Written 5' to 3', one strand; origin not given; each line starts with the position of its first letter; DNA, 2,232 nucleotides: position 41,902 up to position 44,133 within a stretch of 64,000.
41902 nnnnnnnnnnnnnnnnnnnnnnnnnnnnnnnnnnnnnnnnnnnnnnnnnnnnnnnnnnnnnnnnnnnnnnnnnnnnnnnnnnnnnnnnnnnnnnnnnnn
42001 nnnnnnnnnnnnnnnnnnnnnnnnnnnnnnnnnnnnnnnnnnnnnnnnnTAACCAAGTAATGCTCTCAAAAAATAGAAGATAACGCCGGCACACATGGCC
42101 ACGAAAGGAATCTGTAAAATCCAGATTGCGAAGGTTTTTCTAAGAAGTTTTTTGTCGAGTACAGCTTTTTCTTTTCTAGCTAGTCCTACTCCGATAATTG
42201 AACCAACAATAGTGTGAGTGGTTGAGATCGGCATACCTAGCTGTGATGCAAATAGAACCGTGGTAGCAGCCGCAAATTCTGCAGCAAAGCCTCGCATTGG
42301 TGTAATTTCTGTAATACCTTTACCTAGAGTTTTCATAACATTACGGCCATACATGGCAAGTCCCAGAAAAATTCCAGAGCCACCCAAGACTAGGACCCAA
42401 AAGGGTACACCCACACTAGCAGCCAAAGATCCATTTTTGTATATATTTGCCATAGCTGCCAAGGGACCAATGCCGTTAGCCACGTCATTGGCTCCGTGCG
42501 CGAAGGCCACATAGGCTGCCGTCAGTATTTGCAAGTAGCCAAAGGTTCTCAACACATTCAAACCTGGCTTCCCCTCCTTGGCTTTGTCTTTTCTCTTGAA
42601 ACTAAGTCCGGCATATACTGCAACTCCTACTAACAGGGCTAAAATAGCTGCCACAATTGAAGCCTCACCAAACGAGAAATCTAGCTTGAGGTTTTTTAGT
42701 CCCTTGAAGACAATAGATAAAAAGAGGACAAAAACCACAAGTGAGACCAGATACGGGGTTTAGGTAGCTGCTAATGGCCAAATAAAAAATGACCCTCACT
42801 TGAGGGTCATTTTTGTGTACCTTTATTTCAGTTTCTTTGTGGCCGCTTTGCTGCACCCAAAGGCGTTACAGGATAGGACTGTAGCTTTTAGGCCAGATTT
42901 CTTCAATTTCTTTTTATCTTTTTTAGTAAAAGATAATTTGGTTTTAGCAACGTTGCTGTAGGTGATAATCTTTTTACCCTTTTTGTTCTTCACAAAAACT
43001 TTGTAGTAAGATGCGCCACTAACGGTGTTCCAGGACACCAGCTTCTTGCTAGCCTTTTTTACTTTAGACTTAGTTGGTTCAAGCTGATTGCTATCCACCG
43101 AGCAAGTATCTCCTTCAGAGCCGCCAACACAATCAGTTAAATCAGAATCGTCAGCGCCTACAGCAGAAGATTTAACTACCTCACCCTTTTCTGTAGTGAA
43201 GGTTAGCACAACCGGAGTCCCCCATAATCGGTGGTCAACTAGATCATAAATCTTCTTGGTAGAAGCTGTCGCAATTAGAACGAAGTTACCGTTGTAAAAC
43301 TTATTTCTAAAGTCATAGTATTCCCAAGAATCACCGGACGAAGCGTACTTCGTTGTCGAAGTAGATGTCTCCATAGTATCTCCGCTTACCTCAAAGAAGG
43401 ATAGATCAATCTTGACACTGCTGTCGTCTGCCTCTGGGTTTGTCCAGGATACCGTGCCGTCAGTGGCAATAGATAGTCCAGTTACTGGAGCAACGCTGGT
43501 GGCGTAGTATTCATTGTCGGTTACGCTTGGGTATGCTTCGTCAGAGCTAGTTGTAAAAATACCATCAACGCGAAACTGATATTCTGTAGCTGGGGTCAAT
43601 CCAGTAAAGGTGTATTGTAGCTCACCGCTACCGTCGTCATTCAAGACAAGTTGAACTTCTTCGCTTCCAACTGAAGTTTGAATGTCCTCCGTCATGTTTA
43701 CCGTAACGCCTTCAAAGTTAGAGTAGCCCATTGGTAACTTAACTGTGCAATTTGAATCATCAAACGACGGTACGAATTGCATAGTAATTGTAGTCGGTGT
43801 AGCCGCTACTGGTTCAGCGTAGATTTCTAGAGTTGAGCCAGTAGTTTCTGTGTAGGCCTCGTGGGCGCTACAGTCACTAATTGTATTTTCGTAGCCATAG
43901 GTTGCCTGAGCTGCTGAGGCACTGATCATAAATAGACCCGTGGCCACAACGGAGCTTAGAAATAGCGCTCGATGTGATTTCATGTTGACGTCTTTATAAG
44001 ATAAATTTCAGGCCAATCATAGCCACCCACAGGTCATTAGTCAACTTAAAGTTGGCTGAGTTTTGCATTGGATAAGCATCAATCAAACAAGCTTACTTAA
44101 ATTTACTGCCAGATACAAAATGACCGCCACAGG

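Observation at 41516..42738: PiT-family phosphate transporter encoded as two half-size genes on opposite, convergent strands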

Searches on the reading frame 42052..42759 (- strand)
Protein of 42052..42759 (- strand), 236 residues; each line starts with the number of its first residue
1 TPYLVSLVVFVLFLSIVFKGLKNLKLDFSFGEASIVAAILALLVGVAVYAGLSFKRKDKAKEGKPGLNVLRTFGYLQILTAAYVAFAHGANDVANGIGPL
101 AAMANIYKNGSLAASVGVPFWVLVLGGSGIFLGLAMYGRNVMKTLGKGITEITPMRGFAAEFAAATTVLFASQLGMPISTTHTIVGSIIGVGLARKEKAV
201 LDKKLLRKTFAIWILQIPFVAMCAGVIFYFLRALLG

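Call 3: search_protein_families(library=pfam, proteins=[window:42052-42738:-], max_evalue=0.01)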
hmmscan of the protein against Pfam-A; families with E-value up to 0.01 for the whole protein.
window:42052-42738:- (229 aa): 1 family
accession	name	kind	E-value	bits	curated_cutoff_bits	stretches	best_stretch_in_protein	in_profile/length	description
PF01384.25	PHO4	-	1.2e-58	199.2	33.7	1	14-216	162-349/350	Phosphate transporter family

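Call 4: search_protein_families(library=ncbifam, proteins=[window:42052-42738:-], max_evalue=0.01)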
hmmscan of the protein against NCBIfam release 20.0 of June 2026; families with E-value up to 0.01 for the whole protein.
window:42052-42738:- (229 aa): 2 families
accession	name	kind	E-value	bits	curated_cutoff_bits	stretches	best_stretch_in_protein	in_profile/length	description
NF053884.1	SulfPermCysPBac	equivalog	2.5e-23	82.5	400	1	29-217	133-307/354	sulfate permease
NF033774.1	phos_trans_PitA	exception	3.6e-12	45.7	800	1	111-223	381-493/498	inorganic phosphate transporter PitA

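Call 7: find_encoding_contigs(protein=window:42052-42738:-, flank=6000, max_places=8)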
Protein window:42052-42738:- (229 aa): 3 contigs read that carry it; 2 places shown.
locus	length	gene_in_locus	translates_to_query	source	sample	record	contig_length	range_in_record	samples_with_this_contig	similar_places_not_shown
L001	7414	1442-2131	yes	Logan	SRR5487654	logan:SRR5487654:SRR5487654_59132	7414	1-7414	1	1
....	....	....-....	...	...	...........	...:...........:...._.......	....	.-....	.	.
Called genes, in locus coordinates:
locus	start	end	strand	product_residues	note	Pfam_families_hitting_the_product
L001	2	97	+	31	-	?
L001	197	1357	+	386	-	-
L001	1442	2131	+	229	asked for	PF01384:PHO4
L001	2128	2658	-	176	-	PF01384:PHO4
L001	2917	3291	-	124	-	PF07681:DoxX, PF05514:HR_lesion (weak)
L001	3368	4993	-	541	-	PF21850:DUF6909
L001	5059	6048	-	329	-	PF00535:Glycos_transf_2, PF10111:Glyco_tranf_2_2 (faint), PF13641:Glyco_tranf_2_3 (weak)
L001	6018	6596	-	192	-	PF09335:VTT_dom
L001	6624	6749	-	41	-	-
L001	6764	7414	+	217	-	?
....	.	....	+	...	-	?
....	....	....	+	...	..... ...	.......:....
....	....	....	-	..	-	?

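Call 23: search_solved_structures(query=window:42052-42759:-, max_evalue=0.001, show_alignments=1)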
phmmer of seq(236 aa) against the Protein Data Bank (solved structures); distinct sequences matched with E-value up to 0.001: 1.
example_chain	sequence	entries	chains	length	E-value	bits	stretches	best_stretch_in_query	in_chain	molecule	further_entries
6l85_A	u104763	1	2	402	7.2e-49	169.9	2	2-235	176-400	Phosphate transporter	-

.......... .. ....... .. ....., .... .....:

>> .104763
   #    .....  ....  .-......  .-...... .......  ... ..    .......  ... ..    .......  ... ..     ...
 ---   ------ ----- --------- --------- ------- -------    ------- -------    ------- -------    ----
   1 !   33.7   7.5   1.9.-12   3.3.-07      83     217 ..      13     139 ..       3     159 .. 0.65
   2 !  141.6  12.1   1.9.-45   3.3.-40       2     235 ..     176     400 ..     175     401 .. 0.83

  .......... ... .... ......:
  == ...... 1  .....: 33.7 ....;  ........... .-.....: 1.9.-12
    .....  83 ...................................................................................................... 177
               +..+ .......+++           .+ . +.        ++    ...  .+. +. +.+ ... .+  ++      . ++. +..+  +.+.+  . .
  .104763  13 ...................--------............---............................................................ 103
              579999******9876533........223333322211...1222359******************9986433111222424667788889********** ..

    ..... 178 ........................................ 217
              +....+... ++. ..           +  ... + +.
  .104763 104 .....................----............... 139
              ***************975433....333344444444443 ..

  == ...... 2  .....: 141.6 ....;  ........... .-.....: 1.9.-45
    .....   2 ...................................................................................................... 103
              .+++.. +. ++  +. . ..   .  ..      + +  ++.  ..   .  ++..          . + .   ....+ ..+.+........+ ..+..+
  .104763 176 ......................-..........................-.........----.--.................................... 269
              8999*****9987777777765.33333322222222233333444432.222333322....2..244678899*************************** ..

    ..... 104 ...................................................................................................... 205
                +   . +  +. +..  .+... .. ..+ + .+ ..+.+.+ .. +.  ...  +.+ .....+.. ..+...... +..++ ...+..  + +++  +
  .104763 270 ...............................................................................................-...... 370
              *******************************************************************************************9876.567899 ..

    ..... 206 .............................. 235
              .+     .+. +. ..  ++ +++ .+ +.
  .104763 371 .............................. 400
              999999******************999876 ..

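Call 26: find_homologous_proteins(query=window:42052-42738:-, max_evalue=0.00001)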
Query window:42052-42738:- (229 aa): 3254 proteins with E <= 0.00001 among 5994 candidates; the best 120 are listed.
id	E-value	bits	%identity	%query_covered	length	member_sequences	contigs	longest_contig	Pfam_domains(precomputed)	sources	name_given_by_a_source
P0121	6.0e-137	473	99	100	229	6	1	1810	PF01384.26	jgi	-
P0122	3.0e-94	333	77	87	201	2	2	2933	PF01384.26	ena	-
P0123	7.2e-68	247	54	97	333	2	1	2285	PF01384.26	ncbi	ncbi:MAG: inorganic phosphate transporter, partial [Thermodesulfobacteriota bacterium]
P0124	7.8e-66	240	52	98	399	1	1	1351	PF01384.26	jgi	jgi:PiT family inorganic phosphate transporter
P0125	1.3e-65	239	50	100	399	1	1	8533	PF01384.26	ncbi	-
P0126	5.3e-65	237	51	100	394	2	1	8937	PF01384.26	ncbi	-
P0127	7.9e-65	237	48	97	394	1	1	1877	PF01384.26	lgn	-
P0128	1.1e-64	236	52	100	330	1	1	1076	PF01384.26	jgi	jgi:PiT family inorganic phosphate transporter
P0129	1.1e-64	236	51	100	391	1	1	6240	PF01384.26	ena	-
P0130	1.8e-64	236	52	98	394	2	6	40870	PF01384.26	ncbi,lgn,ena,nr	ncbi:low-affinity inorganic phosphate transporter 1 [bacterium BMS3Abin05]|nr:low-affinity inorganic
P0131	2.5e-64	235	51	99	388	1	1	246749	PF01384.26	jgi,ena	-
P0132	3.4e-64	235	51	97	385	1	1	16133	PF01384.26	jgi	jgi:PiT family inorganic phosphate transporter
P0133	4.6e-64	234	50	95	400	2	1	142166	PF01384.26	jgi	-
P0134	5.6e-64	234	51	97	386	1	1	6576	PF01384.26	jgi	-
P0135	9.4e-64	233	53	99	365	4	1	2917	PF01384.26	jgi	jgi:PiT family inorganic phosphate transporter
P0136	1.8e-63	232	45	97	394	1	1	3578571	PF01384.26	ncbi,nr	ncbi:MAG: inorganic phosphate transporter [Thermoplasmata archaeon]|nr:MAG: inorganic phosphate tran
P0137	1.9e-63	232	56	91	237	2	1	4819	PF01384.26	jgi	-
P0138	2.6e-63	232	51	97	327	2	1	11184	PF01384.26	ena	-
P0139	7.1e-63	230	50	92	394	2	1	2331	PF01384.26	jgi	-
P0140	2.7e-62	229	50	98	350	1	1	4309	PF01384.26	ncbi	-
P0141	4.4e-62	228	52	95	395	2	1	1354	PF01384.26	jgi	jgi:PiT family inorganic phosphate transporter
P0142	4.4e-62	228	48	98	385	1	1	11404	PF01384.26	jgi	jgi:PiT family inorganic phosphate transporter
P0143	5.7e-62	227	48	97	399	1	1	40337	PF01384.26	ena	-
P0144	1.4e-61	226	51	98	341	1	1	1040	PF01384.26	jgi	jgi:PiT family inorganic phosphate transporter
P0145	1.8e-61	226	48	97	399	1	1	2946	PF01384.26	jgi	-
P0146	2.0e-61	226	51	97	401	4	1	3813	PF01384.26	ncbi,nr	ncbi:MAG: inorganic phosphate transporter [Nitrospinae bacterium]|nr:inorganic phosphate transporter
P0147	2.1e-61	226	51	95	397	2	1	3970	PF01384.26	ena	-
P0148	2.3e-61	225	53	91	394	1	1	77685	PF01384.26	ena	-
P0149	2.4e-61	225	50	100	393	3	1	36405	PF01384.26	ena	-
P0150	2.9e-61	225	50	97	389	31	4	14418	PF01384.26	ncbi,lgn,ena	-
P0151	3.2e-61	225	47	100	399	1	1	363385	PF01384.26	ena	-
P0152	4.6e-61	225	50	99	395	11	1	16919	PF01384.26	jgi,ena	-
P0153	4.6e-61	225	48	99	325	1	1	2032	PF01384.26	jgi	jgi:PiT family inorganic phosphate transporter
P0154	5.5e-61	224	48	93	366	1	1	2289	PF01384.26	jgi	jgi:PiT family inorganic phosphate transporter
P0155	5.8e-61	224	52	96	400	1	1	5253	PF01384.26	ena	-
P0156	7.3e-61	224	50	96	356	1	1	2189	PF01384.26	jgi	-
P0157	8.1e-61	224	49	97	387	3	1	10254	PF01384.26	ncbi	-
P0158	8.9e-61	224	49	97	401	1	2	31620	PF01384.26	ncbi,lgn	-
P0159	9.5e-61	223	49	97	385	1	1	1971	PF01384.26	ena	-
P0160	9.7e-61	223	48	97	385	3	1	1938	PF01384.26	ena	-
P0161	1.0e-60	223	49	95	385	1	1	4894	PF01384.26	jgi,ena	-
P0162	1.4e-60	223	51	97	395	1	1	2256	PF01384.26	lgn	-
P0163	1.4e-60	223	49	100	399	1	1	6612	PF01384.26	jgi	-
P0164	1.6e-60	223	48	100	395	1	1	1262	PF01384.26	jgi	jgi:PiT family inorganic phosphate transporter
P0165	2.0e-60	222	48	97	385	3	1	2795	PF01384.26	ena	-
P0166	2.5e-60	222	50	97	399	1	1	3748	PF01384.26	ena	-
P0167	3.0e-60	222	50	92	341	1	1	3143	PF01384.26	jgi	jgi:PiT family inorganic phosphate transporter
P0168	3.2e-60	222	48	97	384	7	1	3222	PF01384.26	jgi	-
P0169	3.7e-60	222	51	98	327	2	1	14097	PF01384.26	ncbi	ncbi:MAG: inorganic phosphate transporter, partial [Acidobacteriota bacterium]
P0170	3.7e-60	222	49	97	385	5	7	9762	PF01384.26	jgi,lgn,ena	jgi:PiT family inorganic phosphate transporter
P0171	4.0e-60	221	57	66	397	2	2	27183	PF01384.26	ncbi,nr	ncbi:MAG: inorganic phosphate transporter [Deltaproteobacteria bacterium]|nr:inorganic phosphate tra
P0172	4.9e-60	221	47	99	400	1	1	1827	PF01384.26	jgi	jgi:PiT family inorganic phosphate transporter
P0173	5.1e-60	221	45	98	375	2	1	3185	PF01384.26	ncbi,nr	ncbi:MAG: inorganic phosphate transporter, partial [Desulfobacterales bacterium]|nr:inorganic phosph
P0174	5.7e-60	221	49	97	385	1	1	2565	PF01384.26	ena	-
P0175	6.3e-60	221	50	84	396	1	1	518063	PF01384.26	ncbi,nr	ncbi:MAG: inorganic phosphate transporter [bacterium]|nr:inorganic phosphate transporter [bacterium]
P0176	8.5e-60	220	50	97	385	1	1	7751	PF01384.26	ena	-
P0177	8.8e-60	220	51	97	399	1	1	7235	PF01384.26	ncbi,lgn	-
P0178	1.1e-59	220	49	97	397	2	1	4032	PF01384.26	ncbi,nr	ncbi:MAG: inorganic phosphate transporter [Myxococcales bacterium]|nr:inorganic phosphate transporte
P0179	1.3e-59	220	46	100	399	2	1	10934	PF01384.26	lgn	-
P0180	1.6e-59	219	50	91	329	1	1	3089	PF01384.26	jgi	jgi:PiT family inorganic phosphate transporter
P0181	1.7e-59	219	49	95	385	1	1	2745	PF01384.26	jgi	-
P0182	1.8e-59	219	48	97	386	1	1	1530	PF01384.26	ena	-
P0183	1.8e-59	219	50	93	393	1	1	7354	PF01384.26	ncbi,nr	ncbi:MAG TPA: inorganic phosphate transporter [Bacteroidetes bacterium]|nr:inorganic phosphate trans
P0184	2.0e-59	219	50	97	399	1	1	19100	PF01384.26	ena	-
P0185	2.1e-59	219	49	95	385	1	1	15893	PF01384.26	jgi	-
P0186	2.5e-59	219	50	97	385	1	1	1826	PF01384.26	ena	-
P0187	2.6e-59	219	50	97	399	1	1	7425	PF01384.26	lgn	-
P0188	2.6e-59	219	46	97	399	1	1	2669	PF01384.26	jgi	-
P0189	2.9e-59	219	49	97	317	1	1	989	PF01384.26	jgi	-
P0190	3.0e-59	219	49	95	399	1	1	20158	PF01384.26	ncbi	-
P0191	3.7e-59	218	49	92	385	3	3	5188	PF01384.26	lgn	-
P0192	4.0e-59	218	45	99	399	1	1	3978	PF01384.26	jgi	jgi:PiT family inorganic phosphate transporter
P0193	4.0e-59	218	50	97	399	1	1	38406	PF01384.26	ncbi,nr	ncbi:MAG: inorganic phosphate transporter [Nitrospinae bacterium]|nr:inorganic phosphate transporter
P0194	4.2e-59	218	50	94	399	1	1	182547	PF01384.26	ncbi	-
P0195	4.7e-59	218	46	97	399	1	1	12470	PF01384.26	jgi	-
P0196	5.3e-59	218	53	100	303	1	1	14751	PF01384.26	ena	-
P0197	5.6e-59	218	49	98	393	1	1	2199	PF01384.26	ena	-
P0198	5.7e-59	218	45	97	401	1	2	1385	PF01384.26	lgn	-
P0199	6.5e-59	217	46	99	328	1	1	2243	PF01384.26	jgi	jgi:PiT family inorganic phosphate transporter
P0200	6.7e-59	217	51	79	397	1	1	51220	PF01384.26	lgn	-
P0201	6.8e-59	217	48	91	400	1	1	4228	PF01384.26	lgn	-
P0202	7.3e-59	217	49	92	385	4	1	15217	PF01384.26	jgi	-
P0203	8.1e-59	217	45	99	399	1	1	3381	PF01384.26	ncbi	ncbi:MAG TPA: inorganic phosphate transporter [Woeseiaceae bacterium]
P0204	9.4e-59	217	49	96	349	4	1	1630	PF01384.26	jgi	jgi:PiT family inorganic phosphate transporter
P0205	9.7e-59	217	47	97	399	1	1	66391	PF01384.26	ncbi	-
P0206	1.0e-58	217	48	95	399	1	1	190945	PF01384.26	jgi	-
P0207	1.0e-58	217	50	97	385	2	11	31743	PF01384.26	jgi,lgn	-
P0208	1.0e-58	217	50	98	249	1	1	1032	PF01384.26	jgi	jgi:PiT family inorganic phosphate transporter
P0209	1.1e-58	217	50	96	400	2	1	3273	PF01384.26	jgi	jgi:PiT family inorganic phosphate transporter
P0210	1.1e-58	217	49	97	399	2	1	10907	PF01384.26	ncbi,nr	ncbi:MAG: inorganic phosphate transporter [Myxococcota bacterium]|nr:inorganic phosphate transporter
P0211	1.1e-58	217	52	91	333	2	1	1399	PF01384.26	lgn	-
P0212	1.1e-58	217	49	95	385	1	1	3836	PF01384.26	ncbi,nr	ncbi:MAG: inorganic phosphate transporter [Deltaproteobacteria bacterium]|nr:inorganic phosphate tra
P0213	1.2e-58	217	49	95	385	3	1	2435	PF01384.26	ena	-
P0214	1.3e-58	217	47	97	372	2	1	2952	PF01384.26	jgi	jgi:PiT family inorganic phosphate transporter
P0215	1.4e-58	216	48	96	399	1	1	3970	PF01384.26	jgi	jgi:PiT family inorganic phosphate transporter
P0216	1.4e-58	216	49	97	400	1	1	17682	PF09339.17,PF01384.26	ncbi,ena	-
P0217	1.5e-58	216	48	95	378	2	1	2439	PF01384.26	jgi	jgi:PiT family inorganic phosphate transporter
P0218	1.6e-58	216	49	95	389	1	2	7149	PF01384.26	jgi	-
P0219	1.8e-58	216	49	97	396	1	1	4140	PF01384.26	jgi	-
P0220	1.9e-58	216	48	96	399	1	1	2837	PF01384.26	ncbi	-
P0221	1.9e-58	216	48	99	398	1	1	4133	PF01384.26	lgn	-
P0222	2.2e-58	216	51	90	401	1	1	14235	PF01384.26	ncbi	-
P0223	2.3e-58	216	46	99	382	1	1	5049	PF01384.26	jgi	jgi:PiT family inorganic phosphate transporter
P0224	2.4e-58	216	45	99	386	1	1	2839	PF01384.26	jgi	jgi:PiT family inorganic phosphate transporter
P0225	2.5e-58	216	48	100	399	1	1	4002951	PF01384.26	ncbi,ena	-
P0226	2.5e-58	216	45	99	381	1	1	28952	PF01384.26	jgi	jgi:PiT family inorganic phosphate transporter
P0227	2.6e-58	216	46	99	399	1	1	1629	PF01384.26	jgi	jgi:PiT family inorganic phosphate transporter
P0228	2.6e-58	215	47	97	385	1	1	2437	PF01384.26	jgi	-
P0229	2.7e-58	215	46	97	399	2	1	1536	PF01384.26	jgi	-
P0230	2.9e-58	215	49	95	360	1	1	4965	PF01384.26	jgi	-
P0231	3.0e-58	215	47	97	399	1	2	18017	PF01384.26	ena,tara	tara:strand:+ start:853 stop:2052 length:1200 start_codon:yes stop_codon:yes gene_type:complete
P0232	3.1e-58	215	44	99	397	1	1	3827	PF01384.26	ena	-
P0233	3.5e-58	215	49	97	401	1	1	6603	PF01384.26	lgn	-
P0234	5.0e-58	215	49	97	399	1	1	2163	PF01384.26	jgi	jgi:PiT family inorganic phosphate transporter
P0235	5.2e-58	215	50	97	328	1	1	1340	PF01384.26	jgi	-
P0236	5.6e-58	214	48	97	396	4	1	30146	PF01384.26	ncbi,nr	ncbi:MAG: inorganic phosphate transporter [bacterium]|nr:inorganic phosphate transporter [bacterium]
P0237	6.0e-58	214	48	96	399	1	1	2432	PF01384.26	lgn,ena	-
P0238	6.4e-58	214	51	95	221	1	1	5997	PF01384.26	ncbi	-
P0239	6.8e-58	214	48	97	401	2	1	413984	PF01384.26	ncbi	ncbi:MAG: inorganic phosphate transporter [Myxococcota bacterium]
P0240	7.0e-58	214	49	94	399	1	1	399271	PF01384.26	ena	-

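Call 27: find_encoding_contigs(protein=P0121, flank=3000, max_places=6)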
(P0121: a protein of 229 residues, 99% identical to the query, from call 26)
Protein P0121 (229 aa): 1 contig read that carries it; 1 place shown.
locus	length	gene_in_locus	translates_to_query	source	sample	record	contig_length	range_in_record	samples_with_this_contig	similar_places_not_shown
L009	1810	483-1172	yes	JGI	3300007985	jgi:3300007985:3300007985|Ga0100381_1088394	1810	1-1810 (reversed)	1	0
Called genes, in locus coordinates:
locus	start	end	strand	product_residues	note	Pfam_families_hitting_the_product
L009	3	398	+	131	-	?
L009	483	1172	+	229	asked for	PF01384:PHO4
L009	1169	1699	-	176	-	PF01384:PHO4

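Call 28: find_encoding_contigs(protein=P0122, flank=3000, max_places=6)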
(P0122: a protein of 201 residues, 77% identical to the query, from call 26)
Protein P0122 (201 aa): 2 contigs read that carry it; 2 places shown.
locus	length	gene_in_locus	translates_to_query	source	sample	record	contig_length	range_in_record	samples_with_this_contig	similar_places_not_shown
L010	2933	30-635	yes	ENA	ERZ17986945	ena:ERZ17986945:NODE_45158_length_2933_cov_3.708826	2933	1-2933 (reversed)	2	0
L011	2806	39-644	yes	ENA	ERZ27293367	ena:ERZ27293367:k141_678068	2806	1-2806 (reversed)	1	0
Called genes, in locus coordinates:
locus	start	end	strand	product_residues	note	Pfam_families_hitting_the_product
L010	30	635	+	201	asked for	PF01384:PHO4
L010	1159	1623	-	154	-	PF00334:NDK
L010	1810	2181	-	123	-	PF00072:Response_reg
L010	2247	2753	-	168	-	PF01425:Amidase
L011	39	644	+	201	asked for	PF01384:PHO4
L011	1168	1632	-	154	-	PF00334:NDK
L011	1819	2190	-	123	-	PF00072:Response_reg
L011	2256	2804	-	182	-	?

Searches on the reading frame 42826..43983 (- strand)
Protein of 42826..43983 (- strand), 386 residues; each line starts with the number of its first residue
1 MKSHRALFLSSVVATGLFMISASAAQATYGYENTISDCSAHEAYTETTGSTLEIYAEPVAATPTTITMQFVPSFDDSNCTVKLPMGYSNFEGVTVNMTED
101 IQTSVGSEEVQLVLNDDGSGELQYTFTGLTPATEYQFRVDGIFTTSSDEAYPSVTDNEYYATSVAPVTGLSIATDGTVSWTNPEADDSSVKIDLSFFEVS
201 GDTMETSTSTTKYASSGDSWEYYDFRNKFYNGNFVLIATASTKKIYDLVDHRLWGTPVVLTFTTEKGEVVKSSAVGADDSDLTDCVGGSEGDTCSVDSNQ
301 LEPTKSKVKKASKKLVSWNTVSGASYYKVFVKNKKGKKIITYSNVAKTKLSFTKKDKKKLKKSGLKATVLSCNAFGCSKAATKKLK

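Call 3: search_protein_families(library=pfam, proteins=[window:42826-43983:-], max_evalue=0.01)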
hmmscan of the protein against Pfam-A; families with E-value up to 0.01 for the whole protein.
window:42826-43983:- (386 aa): 3 families
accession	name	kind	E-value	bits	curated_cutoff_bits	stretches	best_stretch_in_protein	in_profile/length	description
PF16656.11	Pur_ac_phosph_N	-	9.4e-05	23.3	30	1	55-140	5-79/93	Purple acid Phosphatase, N-terminal domain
PF00041.27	fn3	-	0.0001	22.9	25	1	113-141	42-68/84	Fibronectin type III domain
PF24612.2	Ig_TgrO1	-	0.0074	16.9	27.9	0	64-90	40-68/81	TgrO1-like, immunoglobulin-like domain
